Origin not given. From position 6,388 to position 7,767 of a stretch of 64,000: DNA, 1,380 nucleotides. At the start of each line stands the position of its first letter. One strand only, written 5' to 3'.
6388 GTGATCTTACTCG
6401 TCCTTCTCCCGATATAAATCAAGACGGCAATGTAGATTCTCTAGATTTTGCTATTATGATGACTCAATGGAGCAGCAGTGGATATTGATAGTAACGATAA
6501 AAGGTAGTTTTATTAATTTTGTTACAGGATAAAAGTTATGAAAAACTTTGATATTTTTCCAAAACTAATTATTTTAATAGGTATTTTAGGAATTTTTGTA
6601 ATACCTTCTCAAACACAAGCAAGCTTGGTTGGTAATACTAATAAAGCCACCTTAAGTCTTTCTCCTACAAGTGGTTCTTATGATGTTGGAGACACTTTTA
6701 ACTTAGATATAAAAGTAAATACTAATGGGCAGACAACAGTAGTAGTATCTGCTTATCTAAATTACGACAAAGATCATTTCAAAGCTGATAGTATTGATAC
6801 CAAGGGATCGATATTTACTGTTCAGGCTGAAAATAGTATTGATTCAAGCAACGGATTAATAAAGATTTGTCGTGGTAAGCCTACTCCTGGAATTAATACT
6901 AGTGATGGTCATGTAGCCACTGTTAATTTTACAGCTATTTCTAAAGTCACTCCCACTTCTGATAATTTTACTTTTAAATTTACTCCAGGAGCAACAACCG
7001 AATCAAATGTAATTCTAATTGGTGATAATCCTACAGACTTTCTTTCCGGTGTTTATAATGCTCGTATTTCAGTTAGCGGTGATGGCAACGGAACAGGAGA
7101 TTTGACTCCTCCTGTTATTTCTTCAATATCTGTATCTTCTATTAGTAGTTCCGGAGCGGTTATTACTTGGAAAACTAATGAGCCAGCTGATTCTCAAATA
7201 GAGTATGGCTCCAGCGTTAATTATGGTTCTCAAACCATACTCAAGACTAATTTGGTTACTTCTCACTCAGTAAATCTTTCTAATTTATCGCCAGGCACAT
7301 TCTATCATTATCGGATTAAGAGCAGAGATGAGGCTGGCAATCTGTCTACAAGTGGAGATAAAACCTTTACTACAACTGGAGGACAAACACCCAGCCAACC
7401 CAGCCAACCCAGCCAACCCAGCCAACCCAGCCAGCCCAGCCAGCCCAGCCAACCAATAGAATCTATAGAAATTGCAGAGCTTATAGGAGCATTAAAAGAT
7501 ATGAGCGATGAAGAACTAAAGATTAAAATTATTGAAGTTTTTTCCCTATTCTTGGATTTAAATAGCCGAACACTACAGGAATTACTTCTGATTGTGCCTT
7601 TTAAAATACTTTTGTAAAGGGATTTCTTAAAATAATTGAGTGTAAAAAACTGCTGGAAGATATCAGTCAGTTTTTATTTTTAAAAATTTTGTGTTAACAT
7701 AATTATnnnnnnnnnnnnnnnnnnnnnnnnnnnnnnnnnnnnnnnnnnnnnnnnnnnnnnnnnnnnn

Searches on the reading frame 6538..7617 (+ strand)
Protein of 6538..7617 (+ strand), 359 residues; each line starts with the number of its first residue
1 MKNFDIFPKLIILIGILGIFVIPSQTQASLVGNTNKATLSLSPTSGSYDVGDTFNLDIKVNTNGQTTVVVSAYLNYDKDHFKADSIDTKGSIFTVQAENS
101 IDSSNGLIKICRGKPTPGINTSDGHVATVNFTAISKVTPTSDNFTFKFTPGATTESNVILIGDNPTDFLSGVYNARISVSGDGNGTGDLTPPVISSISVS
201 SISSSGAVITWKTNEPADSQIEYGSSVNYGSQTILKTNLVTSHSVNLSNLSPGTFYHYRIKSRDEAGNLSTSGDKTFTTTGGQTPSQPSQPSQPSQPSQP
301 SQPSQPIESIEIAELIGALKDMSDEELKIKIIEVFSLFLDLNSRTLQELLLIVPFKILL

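Call 4: search_protein_families(library=pfam, proteins=[window:6538-7617:+], max_evalue=0.01)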
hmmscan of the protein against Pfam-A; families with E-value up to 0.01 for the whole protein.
window:6538-7617:+ (359 aa): 3 families
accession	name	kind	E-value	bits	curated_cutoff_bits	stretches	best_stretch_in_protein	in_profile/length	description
PF16656.11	Pur_ac_phosph_N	-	5e-09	37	30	1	196-279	5-93/93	Purple acid Phosphatase, N-terminal domain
PF00041.27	fn3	-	9.4e-07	29.4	25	1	195-272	4-78/84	Fibronectin type III domain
PF25059.1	FN3_DSCAM-DSCAML_C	-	0.0071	17.1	39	0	232-281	34-84/89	DSCAM/DSCAML C-terminal Fn3-like domain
